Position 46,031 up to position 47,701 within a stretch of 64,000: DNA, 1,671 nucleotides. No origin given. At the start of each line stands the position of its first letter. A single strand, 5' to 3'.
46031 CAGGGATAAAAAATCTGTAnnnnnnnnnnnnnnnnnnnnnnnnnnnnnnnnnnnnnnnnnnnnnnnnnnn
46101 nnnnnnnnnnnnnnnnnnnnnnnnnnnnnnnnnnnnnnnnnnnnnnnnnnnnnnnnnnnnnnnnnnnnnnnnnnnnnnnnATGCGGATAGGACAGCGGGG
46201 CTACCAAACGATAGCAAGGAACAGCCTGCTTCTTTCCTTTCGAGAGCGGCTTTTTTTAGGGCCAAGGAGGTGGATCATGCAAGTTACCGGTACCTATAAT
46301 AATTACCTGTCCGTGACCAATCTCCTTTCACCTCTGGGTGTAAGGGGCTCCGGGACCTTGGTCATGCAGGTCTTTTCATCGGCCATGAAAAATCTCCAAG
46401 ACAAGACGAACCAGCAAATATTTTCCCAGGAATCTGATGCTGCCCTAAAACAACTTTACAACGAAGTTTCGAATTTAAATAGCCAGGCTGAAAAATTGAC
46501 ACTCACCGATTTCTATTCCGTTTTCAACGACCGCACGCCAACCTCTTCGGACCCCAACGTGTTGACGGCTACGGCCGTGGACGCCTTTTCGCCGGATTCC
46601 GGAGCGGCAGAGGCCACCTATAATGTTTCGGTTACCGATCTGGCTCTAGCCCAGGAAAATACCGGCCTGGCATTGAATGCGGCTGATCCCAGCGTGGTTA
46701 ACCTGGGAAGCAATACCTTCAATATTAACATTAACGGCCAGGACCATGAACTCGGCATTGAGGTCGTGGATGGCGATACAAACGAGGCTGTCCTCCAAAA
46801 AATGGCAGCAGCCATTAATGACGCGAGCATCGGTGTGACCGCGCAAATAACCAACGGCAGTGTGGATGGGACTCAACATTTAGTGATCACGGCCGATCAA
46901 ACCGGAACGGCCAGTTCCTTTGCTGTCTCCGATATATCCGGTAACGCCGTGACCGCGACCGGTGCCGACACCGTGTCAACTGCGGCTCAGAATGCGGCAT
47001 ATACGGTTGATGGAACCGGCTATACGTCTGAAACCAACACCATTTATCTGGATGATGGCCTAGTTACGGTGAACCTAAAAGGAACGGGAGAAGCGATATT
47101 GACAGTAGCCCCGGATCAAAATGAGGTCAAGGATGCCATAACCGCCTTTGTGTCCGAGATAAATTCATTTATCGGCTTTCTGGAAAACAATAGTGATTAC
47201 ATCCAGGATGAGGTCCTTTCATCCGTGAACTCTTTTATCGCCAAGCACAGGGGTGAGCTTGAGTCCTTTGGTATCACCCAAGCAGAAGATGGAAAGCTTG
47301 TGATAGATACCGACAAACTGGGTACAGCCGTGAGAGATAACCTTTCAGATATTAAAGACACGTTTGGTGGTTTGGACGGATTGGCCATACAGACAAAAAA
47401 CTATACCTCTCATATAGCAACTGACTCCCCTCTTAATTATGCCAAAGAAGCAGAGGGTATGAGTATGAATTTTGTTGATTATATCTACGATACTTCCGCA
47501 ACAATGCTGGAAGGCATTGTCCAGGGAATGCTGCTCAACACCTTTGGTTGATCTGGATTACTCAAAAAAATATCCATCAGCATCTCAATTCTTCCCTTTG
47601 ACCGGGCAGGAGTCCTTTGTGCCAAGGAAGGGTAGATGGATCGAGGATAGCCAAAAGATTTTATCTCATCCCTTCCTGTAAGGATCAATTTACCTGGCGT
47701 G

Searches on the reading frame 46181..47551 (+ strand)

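Call 29: search_protein_families(library=pfam, proteins=[window:46181-47551:+], max_evalue=0.00001)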
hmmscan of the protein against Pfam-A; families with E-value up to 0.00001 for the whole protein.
window:46181-47551:+ (456 aa): 2 families
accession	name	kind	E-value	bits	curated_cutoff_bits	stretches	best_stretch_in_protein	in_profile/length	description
PF07195.17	FliD_C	-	1.3e-14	54.7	25.4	2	269-340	1-76/236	Flagellar hook-associated protein 2 C-terminus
PF02465.23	FliD_N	-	2.3e-08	35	24.8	1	60-158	8-97/97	Flagellar hook-associated protein 2 N-terminus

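Call 75: search_protein_families(library=ncbifam, proteins=[window:46181-47551:+], max_evalue=1e-10)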
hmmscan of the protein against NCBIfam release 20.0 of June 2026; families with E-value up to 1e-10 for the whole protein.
window:46181-47551:+ (456 aa): 4 families
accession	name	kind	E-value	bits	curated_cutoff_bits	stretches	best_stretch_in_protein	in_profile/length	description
NF005955.1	PRK08032.1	equivalog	5.7e-22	78.3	387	1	59-340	17-298/465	flagellar filament capping protein FliD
NF005833.0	PRK07737.1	equivalog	5e-12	45.6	444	0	90-333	47-290/501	flagellar hook-associated protein 2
NF009400.1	PRK12765.1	equivalog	7.9e-12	44.5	448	0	268-398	251-399/596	flagellar filament capping protein FliD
NF005281.0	PRK06798.1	equivalog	5.4e-11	42.1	375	1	105-407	60-365/440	flagellar hook-associated protein 2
